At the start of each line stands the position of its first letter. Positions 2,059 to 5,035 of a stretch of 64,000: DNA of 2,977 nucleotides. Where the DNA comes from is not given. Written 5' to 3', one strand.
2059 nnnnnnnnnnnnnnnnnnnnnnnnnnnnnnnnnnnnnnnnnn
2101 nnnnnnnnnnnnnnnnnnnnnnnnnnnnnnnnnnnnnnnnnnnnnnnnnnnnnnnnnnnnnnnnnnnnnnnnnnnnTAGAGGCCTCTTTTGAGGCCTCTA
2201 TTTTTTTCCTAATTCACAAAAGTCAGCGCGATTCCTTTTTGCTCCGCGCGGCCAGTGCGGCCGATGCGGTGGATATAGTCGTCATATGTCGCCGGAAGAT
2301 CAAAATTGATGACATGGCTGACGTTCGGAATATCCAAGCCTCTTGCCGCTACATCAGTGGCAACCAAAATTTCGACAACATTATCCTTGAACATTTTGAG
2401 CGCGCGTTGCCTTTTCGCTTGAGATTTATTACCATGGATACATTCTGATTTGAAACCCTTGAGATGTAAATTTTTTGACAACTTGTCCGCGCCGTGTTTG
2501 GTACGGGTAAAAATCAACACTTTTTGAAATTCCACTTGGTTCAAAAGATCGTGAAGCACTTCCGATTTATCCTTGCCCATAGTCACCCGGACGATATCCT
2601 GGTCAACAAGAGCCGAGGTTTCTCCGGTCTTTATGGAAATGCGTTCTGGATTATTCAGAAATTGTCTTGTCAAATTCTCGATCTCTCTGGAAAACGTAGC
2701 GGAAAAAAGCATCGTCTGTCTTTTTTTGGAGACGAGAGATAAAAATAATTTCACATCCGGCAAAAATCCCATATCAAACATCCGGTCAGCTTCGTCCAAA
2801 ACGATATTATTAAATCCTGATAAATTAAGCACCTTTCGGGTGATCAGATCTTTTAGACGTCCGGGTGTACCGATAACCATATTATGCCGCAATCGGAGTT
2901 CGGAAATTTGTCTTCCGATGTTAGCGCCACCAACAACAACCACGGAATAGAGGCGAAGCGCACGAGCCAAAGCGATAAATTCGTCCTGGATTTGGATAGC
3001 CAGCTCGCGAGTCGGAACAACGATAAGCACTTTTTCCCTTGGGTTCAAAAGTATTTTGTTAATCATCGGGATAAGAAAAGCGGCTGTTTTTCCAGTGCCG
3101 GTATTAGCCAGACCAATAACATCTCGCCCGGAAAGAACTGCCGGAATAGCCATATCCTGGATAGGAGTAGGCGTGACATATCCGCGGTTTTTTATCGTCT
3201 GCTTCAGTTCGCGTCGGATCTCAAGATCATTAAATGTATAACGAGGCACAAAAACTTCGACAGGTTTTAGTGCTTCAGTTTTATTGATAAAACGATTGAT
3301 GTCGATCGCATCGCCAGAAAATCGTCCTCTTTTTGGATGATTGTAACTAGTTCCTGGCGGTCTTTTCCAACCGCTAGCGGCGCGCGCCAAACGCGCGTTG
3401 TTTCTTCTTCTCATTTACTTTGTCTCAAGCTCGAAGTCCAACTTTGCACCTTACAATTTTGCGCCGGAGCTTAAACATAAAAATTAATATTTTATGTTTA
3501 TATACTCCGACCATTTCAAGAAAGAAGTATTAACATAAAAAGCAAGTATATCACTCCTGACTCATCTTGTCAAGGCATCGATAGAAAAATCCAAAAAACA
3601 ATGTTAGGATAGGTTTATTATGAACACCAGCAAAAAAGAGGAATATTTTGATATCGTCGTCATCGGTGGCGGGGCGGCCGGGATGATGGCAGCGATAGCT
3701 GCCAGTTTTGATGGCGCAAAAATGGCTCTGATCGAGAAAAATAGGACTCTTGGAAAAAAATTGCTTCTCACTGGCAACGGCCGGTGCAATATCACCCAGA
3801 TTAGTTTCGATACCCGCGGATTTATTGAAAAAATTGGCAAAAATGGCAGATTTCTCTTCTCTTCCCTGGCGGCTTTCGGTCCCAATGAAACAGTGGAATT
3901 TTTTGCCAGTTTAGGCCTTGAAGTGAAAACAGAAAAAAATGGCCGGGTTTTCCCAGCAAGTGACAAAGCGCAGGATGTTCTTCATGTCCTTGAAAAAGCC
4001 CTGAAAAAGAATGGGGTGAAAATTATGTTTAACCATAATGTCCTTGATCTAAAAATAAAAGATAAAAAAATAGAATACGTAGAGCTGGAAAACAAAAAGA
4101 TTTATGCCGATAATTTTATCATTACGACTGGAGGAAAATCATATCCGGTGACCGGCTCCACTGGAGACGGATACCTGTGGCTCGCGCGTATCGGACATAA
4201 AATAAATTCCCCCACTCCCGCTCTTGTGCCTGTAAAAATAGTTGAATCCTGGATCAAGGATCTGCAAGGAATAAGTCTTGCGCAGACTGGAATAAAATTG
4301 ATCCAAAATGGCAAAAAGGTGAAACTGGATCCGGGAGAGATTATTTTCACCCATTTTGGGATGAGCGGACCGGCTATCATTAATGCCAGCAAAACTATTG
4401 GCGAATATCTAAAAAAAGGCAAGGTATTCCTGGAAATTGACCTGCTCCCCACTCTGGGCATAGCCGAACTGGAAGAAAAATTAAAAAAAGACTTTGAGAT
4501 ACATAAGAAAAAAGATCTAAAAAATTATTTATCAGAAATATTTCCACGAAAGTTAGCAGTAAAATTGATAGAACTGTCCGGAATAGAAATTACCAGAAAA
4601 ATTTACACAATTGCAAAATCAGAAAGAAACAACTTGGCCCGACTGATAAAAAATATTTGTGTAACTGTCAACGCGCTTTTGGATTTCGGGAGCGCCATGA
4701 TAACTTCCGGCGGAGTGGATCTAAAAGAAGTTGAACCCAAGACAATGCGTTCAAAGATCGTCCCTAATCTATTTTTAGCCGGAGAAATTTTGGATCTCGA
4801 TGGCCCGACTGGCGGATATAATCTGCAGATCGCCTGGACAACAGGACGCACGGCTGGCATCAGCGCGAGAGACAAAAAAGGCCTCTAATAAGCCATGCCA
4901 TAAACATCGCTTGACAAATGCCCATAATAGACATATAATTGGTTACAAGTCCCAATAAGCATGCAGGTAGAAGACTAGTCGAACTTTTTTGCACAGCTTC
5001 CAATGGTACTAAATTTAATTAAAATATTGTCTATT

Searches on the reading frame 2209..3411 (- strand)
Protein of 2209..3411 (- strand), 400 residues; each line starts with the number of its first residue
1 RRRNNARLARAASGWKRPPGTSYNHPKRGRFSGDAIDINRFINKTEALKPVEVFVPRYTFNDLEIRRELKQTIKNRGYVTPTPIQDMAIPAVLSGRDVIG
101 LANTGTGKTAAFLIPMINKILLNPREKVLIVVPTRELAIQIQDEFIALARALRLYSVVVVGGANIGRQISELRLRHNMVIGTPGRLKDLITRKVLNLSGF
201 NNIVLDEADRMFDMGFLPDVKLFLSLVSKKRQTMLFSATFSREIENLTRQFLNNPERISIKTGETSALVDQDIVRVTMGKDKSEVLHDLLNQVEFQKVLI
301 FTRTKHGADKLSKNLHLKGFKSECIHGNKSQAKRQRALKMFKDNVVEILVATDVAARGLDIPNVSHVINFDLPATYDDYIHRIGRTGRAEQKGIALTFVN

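Call 21: search_protein_families(library=pfam, proteins=[window:2209-3411:-], max_evalue=0.000001)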
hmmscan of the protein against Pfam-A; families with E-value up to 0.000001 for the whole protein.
window:2209-3411:- (400 aa): 3 families
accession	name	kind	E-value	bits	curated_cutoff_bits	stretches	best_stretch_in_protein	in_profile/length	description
PF00270.35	DEAD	-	4.4e-46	157.1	26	1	82-246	1-166/167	DEAD/DEAH box helicase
PF00271.37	Helicase_C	-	9.9e-35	119.6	23.5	1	282-389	2-109/110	Helicase conserved C-terminal domain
PF04851.21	ResIII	-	1.5e-07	31.9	22.5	1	101-241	29-163/164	Type III restriction enzyme, res subunit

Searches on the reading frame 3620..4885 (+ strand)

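Call 21: search_protein_families(library=pfam, proteins=[window:3620-4885:+], max_evalue=0.000001)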
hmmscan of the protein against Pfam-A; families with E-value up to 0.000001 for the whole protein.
window:3620-4885:+ (422 aa): 7 families
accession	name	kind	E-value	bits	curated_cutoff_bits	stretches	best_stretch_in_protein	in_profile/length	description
PF03486.20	HI0933_like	-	2e-86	289.9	50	1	11-413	2-242/244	HI0933-like protein Rossmann domain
PF22780.1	HI0933_like_1st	-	4.3e-35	121.4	27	1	200-358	2-162/165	HI0933-like protein barrel and H2TH domain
PF12831.13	FAD_oxidored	-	3.8e-13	50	27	1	11-160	1-130/416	FAD dependent oxidoreductase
PF07992.20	Pyr_redox_2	-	7.8e-13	48.9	26.1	0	91-173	157-238/291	Pyridine nucleotide-disulphide oxidoreductase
PF00890.30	FAD_binding_2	-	3.5e-12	46.7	20.4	1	11-43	1-33/414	FAD binding domain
PF01134.28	GIDA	-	2e-11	44.1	22.1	0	11-41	1-31/391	Glucose inhibited division protein A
PF01266.30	DAO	-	7.2e-10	39.3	27.9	0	11-45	1-35/353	FAD dependent oxidoreductase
